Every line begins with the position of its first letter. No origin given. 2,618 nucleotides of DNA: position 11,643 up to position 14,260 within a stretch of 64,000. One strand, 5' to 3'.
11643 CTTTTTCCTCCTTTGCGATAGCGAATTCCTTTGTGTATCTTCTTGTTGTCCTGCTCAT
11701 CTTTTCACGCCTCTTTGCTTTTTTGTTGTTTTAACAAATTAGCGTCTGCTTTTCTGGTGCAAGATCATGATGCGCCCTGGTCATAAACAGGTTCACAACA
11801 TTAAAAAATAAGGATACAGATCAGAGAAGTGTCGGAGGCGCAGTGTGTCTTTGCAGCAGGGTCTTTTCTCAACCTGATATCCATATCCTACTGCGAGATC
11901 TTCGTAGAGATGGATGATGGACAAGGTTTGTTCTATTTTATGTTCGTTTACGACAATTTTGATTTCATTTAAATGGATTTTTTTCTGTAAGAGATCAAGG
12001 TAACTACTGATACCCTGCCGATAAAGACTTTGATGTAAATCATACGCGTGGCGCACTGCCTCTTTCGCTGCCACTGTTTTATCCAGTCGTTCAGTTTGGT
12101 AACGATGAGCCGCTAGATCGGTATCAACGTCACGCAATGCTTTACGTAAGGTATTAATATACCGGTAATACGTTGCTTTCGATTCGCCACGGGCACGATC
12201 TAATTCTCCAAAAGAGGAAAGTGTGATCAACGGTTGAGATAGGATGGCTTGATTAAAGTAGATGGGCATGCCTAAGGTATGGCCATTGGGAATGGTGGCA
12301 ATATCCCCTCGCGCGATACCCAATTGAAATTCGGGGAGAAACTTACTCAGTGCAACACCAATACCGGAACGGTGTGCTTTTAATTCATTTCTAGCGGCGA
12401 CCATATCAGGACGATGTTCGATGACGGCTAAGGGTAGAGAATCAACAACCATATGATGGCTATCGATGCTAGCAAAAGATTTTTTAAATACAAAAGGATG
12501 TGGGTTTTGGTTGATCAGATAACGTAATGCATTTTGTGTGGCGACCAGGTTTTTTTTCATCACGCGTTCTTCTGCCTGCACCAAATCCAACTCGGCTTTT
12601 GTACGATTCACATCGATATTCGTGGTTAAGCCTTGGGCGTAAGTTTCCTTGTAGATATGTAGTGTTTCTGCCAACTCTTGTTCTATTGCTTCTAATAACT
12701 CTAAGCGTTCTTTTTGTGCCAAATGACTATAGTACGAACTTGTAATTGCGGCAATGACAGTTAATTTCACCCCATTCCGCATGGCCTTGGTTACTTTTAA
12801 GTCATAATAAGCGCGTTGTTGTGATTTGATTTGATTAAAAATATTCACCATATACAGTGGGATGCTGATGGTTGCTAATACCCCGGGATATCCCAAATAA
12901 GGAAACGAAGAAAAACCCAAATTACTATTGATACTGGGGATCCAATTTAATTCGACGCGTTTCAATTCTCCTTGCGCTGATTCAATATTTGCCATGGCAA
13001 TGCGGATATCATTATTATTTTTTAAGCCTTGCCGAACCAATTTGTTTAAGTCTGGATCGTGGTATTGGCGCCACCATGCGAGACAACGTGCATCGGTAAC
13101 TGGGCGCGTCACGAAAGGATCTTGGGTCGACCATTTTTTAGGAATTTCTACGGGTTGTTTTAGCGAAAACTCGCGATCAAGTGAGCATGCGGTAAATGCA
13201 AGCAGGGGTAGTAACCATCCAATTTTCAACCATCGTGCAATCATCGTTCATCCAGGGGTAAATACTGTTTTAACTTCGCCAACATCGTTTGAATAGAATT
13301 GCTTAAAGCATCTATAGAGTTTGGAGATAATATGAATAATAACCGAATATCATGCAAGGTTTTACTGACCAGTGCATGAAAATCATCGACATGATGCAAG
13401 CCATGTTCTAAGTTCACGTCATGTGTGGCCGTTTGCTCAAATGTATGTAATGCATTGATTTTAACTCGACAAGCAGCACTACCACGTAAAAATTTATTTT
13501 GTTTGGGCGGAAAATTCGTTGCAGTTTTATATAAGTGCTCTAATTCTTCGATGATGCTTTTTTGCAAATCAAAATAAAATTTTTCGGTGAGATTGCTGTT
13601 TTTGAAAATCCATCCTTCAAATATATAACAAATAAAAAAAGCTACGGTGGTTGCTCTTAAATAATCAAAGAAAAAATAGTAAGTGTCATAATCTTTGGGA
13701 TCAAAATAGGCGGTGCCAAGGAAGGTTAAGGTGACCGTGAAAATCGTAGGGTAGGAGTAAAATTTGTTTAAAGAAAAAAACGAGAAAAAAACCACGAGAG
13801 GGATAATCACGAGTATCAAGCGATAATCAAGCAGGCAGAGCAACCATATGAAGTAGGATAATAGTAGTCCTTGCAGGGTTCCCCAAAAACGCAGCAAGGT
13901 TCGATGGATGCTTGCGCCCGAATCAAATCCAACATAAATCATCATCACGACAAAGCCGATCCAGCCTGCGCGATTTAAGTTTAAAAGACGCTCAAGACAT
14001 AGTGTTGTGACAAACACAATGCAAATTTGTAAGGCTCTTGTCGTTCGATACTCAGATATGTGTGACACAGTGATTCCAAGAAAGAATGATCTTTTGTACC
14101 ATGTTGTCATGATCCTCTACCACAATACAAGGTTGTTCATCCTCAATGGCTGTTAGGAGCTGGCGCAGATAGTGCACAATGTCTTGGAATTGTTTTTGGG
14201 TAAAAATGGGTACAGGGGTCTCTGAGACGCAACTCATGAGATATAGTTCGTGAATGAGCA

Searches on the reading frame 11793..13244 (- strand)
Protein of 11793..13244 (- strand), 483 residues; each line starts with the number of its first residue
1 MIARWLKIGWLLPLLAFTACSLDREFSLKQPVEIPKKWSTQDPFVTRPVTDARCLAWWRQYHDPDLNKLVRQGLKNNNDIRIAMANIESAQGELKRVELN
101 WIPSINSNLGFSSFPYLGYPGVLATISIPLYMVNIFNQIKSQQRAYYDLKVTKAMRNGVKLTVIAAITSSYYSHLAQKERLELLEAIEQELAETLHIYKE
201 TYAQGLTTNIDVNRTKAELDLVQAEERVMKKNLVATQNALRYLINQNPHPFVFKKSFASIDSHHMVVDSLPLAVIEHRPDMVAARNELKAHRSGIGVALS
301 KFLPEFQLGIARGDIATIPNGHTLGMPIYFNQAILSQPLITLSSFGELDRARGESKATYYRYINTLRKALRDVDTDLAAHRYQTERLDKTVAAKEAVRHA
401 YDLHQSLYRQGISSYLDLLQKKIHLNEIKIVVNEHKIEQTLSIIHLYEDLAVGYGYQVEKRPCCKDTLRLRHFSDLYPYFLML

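Call 43: search_protein_families(library=pfam, proteins=[window:11793-13244:-], max_evalue=0.00001)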
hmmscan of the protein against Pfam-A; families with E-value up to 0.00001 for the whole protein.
window:11793-13244:- (483 aa): 1 family
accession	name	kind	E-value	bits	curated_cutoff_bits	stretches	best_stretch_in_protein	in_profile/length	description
PF02321.23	OEP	-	8.2e-38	130.5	22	2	66-245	1-187/187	Outer membrane efflux protein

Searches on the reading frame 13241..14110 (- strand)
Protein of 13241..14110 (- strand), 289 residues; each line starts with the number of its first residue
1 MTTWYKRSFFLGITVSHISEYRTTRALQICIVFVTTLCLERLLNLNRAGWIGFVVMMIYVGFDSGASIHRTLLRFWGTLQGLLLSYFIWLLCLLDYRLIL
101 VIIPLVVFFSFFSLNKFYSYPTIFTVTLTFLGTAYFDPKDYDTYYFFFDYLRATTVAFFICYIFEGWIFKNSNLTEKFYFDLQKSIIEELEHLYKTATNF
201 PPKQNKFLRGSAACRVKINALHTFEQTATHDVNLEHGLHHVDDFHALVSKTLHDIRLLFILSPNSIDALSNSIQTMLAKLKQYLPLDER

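Call 43: search_protein_families(library=pfam, proteins=[window:13241-14110:-], max_evalue=0.00001)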
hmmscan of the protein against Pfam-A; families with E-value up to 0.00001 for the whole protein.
window:13241-14110:- (289 aa): 1 family
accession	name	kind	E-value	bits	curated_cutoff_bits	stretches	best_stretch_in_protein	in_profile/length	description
PF13515.12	FUSC_2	-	2.4e-12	47.5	25.6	1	38-160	4-122/126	Fusaric acid resistance protein-like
